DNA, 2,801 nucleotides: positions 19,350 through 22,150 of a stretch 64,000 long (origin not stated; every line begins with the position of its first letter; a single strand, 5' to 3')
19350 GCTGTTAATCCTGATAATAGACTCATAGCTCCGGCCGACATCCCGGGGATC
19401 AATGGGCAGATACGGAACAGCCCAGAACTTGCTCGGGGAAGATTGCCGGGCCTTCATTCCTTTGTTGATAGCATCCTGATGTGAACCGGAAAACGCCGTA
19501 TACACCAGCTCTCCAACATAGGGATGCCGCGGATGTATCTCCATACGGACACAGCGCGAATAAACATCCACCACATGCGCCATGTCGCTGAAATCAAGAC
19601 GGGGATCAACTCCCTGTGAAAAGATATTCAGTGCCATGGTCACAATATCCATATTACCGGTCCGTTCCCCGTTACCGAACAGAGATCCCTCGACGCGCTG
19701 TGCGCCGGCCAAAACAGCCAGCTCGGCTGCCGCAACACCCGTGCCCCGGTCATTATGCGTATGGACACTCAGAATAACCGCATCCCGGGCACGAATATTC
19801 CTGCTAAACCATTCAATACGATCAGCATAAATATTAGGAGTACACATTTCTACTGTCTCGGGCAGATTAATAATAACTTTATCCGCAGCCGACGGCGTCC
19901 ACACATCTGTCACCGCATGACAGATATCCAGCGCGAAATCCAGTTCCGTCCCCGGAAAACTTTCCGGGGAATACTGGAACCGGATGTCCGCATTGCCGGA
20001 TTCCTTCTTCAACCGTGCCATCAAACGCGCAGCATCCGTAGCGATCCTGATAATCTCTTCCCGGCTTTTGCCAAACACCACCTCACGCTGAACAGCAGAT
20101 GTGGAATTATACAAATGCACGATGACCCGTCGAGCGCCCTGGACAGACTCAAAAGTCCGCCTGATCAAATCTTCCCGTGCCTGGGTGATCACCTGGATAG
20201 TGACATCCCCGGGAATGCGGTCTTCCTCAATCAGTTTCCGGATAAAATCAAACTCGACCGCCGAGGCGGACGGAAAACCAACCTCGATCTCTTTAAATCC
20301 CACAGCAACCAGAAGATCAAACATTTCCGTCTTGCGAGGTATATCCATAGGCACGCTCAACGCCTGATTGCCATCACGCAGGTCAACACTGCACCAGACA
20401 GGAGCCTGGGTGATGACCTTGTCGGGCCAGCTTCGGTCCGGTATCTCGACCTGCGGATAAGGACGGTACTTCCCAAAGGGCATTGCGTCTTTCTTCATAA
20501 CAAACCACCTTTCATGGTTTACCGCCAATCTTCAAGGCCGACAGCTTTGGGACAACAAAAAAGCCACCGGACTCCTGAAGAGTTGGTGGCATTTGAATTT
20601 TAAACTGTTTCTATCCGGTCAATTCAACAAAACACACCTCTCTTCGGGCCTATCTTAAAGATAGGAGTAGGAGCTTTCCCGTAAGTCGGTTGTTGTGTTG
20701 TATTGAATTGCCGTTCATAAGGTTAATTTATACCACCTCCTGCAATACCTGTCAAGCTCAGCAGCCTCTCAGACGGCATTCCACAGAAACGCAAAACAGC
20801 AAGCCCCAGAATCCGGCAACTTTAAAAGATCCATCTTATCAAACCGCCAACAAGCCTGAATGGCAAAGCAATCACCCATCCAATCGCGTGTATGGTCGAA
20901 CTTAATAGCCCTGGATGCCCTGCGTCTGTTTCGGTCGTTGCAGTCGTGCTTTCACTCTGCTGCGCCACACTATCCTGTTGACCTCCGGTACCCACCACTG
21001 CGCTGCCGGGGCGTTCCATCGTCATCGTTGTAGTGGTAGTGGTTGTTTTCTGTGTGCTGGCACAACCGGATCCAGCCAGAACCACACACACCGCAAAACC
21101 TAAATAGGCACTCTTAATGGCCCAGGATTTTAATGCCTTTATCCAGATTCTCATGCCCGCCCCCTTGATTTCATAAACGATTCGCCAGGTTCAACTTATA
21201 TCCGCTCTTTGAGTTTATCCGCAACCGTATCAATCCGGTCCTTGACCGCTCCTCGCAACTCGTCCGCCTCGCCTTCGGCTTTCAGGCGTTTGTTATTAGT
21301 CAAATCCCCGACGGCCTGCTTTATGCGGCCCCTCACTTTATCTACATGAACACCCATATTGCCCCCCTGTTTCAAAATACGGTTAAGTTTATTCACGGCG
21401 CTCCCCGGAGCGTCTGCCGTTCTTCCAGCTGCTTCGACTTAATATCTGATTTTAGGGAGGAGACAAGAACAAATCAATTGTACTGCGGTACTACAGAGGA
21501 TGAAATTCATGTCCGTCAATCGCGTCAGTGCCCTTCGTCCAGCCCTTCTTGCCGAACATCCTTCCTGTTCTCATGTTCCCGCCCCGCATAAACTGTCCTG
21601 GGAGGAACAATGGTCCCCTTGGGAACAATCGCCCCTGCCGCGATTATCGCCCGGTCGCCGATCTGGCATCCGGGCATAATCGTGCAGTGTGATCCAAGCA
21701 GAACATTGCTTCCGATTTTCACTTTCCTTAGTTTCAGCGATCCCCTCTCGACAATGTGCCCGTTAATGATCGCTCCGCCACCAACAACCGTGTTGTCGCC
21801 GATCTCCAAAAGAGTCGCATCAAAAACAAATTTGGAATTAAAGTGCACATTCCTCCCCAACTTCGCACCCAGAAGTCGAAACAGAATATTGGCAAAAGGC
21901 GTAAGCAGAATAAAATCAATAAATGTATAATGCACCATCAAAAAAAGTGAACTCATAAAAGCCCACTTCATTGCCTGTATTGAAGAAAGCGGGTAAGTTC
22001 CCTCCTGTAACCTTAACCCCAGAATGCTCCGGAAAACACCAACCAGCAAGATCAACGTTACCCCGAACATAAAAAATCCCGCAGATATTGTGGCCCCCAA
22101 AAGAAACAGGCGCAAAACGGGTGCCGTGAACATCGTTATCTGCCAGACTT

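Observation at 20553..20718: Leucine-codon leader peptide and attenuator upstream of leuA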

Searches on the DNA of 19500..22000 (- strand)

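Call 4: search_rna_families(source=window, start=19500, end=22000, threshold=evalue, max_evalue=10, show_alignments=3)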
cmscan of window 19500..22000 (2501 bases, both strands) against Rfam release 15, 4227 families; matches with E-value up to 10: 1.
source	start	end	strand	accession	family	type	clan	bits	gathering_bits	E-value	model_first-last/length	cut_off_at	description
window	21875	22000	-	RF00065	snoR9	Gene; snRNA; snoRNA; CD-box;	CL00132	14.1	90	3.9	1-128/128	no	Small nucleolar RNA snoR9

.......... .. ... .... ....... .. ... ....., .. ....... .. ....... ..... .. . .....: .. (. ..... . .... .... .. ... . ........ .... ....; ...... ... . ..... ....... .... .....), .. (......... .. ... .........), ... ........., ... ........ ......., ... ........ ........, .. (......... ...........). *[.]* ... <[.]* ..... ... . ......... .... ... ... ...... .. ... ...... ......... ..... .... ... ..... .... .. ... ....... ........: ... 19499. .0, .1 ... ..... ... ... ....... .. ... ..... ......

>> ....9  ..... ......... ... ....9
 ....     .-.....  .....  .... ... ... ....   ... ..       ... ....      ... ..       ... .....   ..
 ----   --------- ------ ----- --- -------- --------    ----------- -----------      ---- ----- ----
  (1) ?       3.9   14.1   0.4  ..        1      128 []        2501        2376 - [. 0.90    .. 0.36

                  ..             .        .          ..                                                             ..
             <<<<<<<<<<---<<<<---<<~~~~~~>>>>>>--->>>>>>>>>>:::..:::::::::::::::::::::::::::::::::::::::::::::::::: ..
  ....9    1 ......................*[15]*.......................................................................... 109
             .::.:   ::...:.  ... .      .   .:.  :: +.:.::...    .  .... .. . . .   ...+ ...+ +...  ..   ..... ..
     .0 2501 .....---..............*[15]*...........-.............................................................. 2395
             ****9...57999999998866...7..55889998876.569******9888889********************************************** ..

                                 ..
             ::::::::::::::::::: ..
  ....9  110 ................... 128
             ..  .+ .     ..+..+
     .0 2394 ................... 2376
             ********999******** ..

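Call 66: build_rna_model(alignment_id=A2, structure=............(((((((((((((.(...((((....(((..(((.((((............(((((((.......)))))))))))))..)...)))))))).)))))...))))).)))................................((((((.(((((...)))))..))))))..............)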
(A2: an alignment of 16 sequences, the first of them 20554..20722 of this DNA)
Model R1 built from alignment A2 (16 sequences, 196 columns); structure: as given.
model positions 173; base pairs 45; branch points 1; effective number of sequences 4.14; information 0.59 bits per position. Calibrated on 0.2 Mb of random sequence (short: E-values are rough).
structure used (alignment columns):
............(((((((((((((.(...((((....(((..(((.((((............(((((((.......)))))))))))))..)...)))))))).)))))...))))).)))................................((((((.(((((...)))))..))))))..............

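Call 68: search_with_rna_model(model_id=R1, sources=[L001, L002, L003, L004, L005, L006, L007, L008, L009, L010, L011, L012, L013, L014, L015, L016, L017, L018, L019, L020, L021, L022, L023, L024, L025, L026, L027, L028, L029, L030, L031, L032, L033, L034, L035, L036, L037, L038, L039, L040, L041, L042, L043, L044, L045, L046, L047, L048, L049, L050, L051, L052, L053, L054, L055, L056, L057, L058, L059, L060, L061, L062, L063, L064, L065, L066, L067, L068, L069, L070, L071, L072, L073, L074, L075, L076, L077, L078, L079, L080, L081, L082, L083, L084, L085, L086, L087, L088, L089, L090, L091, L092, L093, L094, L095, L096, L097, L098, L099, L100], max_evalue=1)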
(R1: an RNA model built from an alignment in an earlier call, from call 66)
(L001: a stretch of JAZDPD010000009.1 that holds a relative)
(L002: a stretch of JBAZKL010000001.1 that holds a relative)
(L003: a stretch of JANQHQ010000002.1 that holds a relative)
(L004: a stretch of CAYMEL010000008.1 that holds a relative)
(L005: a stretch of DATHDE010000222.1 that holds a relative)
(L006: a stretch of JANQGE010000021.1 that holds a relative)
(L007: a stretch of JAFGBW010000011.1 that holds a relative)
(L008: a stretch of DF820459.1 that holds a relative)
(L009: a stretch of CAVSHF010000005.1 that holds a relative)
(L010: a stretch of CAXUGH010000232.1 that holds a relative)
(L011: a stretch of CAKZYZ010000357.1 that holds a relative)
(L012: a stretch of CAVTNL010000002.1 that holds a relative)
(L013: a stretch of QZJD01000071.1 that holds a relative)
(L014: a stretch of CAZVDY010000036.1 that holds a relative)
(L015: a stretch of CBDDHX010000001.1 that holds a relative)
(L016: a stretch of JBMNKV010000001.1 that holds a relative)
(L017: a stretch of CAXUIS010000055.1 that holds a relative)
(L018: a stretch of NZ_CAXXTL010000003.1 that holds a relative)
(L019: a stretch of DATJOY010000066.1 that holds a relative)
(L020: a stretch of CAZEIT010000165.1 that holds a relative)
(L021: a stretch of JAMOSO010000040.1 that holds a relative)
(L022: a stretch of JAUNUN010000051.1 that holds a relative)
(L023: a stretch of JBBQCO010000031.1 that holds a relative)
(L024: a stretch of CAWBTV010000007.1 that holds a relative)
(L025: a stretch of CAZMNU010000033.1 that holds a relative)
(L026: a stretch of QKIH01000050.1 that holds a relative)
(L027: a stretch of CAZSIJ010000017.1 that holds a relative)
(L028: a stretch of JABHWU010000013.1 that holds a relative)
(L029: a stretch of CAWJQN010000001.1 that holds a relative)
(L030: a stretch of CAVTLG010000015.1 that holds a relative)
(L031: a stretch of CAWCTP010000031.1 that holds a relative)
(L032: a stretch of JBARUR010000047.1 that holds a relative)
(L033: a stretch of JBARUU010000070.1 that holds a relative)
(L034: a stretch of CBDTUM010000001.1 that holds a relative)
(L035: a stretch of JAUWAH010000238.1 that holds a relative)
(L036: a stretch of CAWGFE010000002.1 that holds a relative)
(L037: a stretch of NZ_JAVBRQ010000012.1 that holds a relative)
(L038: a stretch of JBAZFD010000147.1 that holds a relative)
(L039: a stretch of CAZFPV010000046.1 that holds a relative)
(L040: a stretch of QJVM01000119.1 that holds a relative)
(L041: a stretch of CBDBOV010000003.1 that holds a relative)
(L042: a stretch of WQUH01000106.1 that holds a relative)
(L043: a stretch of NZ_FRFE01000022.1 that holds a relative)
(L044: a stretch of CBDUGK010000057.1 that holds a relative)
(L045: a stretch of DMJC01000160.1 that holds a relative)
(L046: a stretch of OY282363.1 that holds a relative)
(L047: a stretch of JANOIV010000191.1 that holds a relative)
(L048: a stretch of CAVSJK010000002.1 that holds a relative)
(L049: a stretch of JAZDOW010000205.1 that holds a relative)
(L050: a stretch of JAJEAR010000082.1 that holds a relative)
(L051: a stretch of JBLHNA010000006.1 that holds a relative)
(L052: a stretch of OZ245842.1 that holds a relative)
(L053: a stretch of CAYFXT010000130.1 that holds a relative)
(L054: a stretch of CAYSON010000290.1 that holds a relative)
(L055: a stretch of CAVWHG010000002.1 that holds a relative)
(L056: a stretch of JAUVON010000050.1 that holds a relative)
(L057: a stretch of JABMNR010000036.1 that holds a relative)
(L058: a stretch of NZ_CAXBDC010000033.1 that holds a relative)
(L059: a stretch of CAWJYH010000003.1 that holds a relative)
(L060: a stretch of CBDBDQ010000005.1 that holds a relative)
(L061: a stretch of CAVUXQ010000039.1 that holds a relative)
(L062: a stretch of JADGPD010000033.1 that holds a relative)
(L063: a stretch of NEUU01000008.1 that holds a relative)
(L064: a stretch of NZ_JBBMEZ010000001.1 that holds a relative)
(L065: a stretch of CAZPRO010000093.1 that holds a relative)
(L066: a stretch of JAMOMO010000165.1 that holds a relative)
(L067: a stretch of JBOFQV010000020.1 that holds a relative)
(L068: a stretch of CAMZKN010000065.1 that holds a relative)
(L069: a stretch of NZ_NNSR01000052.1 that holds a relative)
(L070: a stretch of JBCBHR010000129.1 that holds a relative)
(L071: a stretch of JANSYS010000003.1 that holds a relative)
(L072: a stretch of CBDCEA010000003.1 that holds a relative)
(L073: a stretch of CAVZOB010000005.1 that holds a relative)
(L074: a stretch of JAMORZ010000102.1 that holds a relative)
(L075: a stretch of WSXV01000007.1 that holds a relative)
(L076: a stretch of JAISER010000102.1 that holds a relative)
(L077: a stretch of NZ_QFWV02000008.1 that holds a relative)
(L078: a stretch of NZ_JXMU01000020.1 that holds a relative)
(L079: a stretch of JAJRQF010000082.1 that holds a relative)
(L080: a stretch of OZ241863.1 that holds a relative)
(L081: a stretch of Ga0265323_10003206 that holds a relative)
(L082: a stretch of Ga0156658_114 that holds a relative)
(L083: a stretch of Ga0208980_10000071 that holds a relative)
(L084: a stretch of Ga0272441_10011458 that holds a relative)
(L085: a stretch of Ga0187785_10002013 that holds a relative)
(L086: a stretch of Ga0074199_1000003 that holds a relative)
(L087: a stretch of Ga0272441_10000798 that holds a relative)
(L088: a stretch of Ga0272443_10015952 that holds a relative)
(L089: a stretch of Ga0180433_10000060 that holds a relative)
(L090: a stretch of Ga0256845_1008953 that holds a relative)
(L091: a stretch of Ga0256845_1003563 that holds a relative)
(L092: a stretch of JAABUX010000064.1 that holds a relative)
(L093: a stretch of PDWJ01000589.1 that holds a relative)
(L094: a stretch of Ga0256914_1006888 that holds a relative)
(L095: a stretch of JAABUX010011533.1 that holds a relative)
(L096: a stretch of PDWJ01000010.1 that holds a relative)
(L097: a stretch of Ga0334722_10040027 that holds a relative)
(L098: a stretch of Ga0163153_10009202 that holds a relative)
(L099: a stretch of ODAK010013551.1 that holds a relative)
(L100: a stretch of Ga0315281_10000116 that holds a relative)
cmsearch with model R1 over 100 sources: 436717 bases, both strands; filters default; matches with E-value up to 1: 43.
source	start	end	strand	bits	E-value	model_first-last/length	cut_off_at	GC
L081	952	1129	+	158.3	7.3e-33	1-173/173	no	0.45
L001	1258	1433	+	149.3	8.3e-31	1-173/173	no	0.43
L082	975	1142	+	125.4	2.4e-25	1-173/173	no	0.35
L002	1272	1447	+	117.7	1.4e-23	1-173/173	no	0.39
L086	1010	1179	+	112.6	2.1e-22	1-173/173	no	0.43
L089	286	445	+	48.7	8.6e-08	1-173/173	no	0.46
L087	1010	1169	+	47.3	1.8e-07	1-173/173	no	0.47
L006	1318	1477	+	45.6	4.3e-07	1-173/173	no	0.46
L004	1294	1454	+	43.5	1.3e-06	1-173/173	no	0.45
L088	1006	1168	+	43.4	1.3e-06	1-173/173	no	0.44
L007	1093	1241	+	39.4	1.1e-05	1-173/173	no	0.48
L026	1312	1455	+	35.6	8.5e-05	1-173/173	no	0.42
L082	1094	1203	-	34.4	0.00016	1-173/173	no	0.42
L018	1333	1485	+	28.7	0.0031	1-173/173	no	0.5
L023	1330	1485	+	28.4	0.0036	1-173/173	no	0.5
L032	1185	1341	+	27.2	0.0068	1-173/173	no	0.41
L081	1079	1218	-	27.1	0.0073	1-173/173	no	0.45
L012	1320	1481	+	26.6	0.0097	1-173/173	no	0.45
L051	1289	1447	+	26.1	0.012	1-173/173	no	0.4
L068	1305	1447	+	25.5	0.017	1-173/173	no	0.43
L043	1279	1440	+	25.4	0.018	1-173/173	no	0.49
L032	1296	1392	-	25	0.022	1-173/173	no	0.37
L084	1006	1167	+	24.6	0.027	1-173/173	no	0.52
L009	1328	1489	+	24.4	0.03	1-173/173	no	0.41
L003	1312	1472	+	24.2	0.034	1-173/173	no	0.55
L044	1277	1438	+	24.1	0.035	1-173/173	no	0.44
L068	4288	4395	+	23.1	0.059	1-173/173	no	0.3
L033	1299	1447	+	23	0.063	1-173/173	no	0.44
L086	1129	1204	-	22.9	0.066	1-173/173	no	0.38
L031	1268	1445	+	22.6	0.077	1-173/173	no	0.38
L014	1262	1457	+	22.4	0.088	1-173/173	no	0.46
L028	1307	1454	+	22.2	0.097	1-173/173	no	0.43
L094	423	581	+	20.8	0.2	1-173/173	no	0.45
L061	1289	1427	+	20.5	0.24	1-173/173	no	0.53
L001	1383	1451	-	19.9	0.33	1-173/173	no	0.39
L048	1286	1446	+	19.9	0.33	1-173/173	no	0.43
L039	1321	1477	+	19.6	0.38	1-173/173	no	0.55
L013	1297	1463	+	19.5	0.4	1-173/173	no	0.48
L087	1131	1170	-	19.2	0.46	122-161/173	no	0.47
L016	1365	1480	+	18.8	0.57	1-173/173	no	0.52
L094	546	588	-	18.5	0.68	116-161/173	no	0.35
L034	1292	1438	+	18.1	0.82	1-173/173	no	0.46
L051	1407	1488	-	18.1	0.84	1-173/173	no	0.35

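Call 69: search_with_rna_model(model_id=R1, sources=[window, L101, L102, L103, L104, L105, L106, L107, L108, L109, L110, L111, L112, L113, L114, L115, L116, L117, L118, L119, L120, L121, L122, L123, L124, L125, L126, L127, L128, L129, L130, L131, L132, L133, L134, L135, L136, L137, L138, L139, L140, L141, L142, L143, L144, L145, L146, L147, L148, L149, L150, L151, L152, L153, L154, L155, L156, L157, L158, L159, L160, L161, L162, L163, L164, L165, L166, L167, L168, L169, L170, L171], max_evalue=1)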
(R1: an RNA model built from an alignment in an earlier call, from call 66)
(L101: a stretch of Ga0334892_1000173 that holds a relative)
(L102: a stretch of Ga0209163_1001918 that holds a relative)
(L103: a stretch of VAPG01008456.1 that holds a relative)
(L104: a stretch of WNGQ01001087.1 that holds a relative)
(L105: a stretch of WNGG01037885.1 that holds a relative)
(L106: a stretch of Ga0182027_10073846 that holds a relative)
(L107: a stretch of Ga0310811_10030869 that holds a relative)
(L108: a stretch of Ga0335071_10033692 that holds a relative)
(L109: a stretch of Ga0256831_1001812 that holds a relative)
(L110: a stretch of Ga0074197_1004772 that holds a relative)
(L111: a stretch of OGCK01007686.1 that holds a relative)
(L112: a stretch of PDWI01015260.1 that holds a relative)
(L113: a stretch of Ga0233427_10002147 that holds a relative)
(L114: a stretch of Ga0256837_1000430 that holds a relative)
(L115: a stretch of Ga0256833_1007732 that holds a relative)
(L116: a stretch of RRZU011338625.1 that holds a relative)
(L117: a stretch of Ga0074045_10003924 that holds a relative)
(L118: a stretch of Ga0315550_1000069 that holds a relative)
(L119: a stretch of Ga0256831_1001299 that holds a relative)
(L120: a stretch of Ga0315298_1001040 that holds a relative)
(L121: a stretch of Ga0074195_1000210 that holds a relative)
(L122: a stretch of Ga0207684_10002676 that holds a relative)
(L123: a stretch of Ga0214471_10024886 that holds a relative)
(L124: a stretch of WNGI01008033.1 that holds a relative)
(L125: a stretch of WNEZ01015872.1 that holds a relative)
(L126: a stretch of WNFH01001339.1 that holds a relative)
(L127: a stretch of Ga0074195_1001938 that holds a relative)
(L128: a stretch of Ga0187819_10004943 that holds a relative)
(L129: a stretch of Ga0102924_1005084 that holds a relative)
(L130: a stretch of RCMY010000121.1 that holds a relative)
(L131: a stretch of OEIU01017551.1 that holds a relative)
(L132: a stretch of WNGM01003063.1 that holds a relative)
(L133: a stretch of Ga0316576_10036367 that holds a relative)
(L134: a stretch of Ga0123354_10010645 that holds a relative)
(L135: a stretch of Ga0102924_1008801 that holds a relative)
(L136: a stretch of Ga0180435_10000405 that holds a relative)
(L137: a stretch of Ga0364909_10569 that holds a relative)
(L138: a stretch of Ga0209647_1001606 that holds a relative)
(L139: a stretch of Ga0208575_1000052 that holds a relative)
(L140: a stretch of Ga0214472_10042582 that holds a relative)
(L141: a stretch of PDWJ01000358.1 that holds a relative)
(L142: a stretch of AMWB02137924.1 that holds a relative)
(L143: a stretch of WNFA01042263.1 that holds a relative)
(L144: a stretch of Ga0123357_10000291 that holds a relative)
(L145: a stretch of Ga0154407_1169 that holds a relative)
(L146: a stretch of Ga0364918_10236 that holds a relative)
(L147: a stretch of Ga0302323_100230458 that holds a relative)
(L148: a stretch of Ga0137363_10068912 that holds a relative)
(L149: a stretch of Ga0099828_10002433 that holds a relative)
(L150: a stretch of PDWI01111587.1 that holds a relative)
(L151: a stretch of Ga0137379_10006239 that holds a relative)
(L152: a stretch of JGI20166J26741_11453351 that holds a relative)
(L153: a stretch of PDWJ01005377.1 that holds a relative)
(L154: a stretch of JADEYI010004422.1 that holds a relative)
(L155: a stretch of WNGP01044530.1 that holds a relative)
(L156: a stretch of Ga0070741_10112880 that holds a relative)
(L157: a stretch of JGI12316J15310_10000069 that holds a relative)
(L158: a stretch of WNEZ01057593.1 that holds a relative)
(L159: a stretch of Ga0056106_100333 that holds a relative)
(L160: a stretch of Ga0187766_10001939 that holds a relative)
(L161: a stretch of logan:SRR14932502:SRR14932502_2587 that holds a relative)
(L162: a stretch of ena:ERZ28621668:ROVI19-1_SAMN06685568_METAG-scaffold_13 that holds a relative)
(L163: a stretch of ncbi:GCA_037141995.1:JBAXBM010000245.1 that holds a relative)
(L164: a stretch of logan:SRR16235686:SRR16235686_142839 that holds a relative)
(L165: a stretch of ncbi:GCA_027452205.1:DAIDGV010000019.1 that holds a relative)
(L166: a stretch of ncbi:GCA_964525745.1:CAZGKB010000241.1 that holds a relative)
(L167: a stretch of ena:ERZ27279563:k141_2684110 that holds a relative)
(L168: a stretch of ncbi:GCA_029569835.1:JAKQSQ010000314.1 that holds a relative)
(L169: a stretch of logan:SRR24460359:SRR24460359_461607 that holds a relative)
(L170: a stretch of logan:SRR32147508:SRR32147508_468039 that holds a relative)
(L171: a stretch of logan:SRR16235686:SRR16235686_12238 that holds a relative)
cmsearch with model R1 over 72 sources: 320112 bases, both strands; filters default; matches with E-value up to 1: 39.
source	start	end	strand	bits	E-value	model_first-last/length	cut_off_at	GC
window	20551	20722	-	173.2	2.1e-36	1-173/173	no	0.42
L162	477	648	+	168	3.2e-35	1-173/173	no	0.44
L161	477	648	+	160.6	1.6e-33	1-173/173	no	0.44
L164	449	628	+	154.1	4.9e-32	1-173/173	no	0.39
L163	1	153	+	134.5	1.5e-27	18-173/173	5'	0.42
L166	459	629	+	134.2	1.7e-27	1-173/173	no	0.44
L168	447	618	+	127.2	6.8e-26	1-173/173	no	0.5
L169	512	683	+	126.7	8.7e-26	1-173/173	no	0.41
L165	458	629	+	126.2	1.2e-25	1-173/173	no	0.43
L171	475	649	+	120.4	2.5e-24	1-173/173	no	0.37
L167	461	633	+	116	2.5e-23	1-173/173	no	0.41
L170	475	656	+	101.7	4.7e-20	1-173/173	no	0.37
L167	585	706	-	36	5e-05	1-173/173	no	0.43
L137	1006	1182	+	30.3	0.00098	1-173/173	no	0.47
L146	1006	1179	+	29.9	0.0012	1-173/173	no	0.47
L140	781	947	+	26.1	0.0092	1-173/173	no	0.44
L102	991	1165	+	25.8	0.01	1-173/173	no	0.46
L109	90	292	+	25.8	0.011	1-173/173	no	0.38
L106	1000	1078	+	25.4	0.013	1-173/173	no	0.34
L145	1014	1149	+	25.1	0.015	1-173/173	no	0.43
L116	999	1148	+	25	0.016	1-173/173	no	0.47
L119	1047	1161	+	24.3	0.024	1-173/173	no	0.44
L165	579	715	-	24.2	0.025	1-173/173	no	0.51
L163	102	194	-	24.1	0.026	1-173/173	no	0.43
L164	578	718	-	23.8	0.031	1-173/173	no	0.45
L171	598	706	-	23.7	0.031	1-173/173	no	0.41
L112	947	1142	+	23.2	0.041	1-173/173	no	0.39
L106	1033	1132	-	22.8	0.052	1-173/173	no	0.42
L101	951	1107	+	22.5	0.062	1-173/173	no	0.45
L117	1026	1133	+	21.6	0.098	1-173/173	no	0.41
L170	606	728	-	20.2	0.2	1-173/173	no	0.45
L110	587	745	+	19.8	0.25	1-173/173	no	0.5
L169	634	725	-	19.6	0.28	1-173/173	no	0.48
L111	82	250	+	19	0.38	1-173/173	no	0.43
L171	432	586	-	18.7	0.45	1-173/173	no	0.32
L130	992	1138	+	18.1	0.6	1-173/173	no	0.46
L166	579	706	-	17.5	0.82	1-173/173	no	0.48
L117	1086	1225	-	17.5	0.84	1-173/173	no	0.36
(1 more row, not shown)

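Call 77: search_with_rna_model(model_id=R1, source=L172, max_evalue=10, filters=off, show_alignments=1)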
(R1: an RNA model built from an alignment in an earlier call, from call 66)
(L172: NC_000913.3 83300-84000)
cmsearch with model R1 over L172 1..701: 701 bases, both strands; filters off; matches with E-value up to 10: 6.
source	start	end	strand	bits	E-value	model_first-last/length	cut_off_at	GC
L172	482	615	-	5.7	0.93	1-173/173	no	0.4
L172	210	310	+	4.8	1.5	1-173/173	no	0.49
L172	207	234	-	4.7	1.6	1-173/173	no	0.39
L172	137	157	+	2.6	4.7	1-173/173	no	0.29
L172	272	413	-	2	6.5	1-173/173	no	0.47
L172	420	442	+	1.3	9.1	1-173/173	no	0.39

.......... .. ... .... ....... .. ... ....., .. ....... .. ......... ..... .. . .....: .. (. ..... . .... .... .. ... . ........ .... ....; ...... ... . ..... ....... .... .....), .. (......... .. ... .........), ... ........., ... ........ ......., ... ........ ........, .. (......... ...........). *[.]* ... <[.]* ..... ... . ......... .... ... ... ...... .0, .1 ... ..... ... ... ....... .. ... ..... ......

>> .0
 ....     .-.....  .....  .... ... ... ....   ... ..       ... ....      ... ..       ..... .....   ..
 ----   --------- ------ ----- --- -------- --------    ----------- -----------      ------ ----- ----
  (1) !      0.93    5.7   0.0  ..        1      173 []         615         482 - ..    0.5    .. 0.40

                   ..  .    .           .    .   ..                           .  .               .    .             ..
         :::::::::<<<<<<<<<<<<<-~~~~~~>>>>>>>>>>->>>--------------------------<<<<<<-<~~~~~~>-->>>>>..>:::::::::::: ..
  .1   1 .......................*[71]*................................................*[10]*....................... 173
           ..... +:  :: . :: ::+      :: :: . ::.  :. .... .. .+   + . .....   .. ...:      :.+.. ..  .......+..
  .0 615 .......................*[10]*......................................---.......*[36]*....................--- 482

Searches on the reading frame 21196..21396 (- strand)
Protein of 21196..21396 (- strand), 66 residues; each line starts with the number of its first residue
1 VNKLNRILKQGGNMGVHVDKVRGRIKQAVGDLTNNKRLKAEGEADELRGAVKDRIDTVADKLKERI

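Call 73: search_protein_families(library=pfam, proteins=[window:21196-21396:-], max_evalue=0.01)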
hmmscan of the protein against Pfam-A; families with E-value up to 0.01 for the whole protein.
window:21196-21396:- (66 aa): 2 families
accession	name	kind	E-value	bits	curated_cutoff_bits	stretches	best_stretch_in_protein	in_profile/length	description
PF05532.17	CsbD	-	1.6e-12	47.6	40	1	18-63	7-52/53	CsbD-like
PF14013.11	MT0933_antitox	-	0.001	19.7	27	0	39-66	21-49/49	MT0933-like antitoxin protein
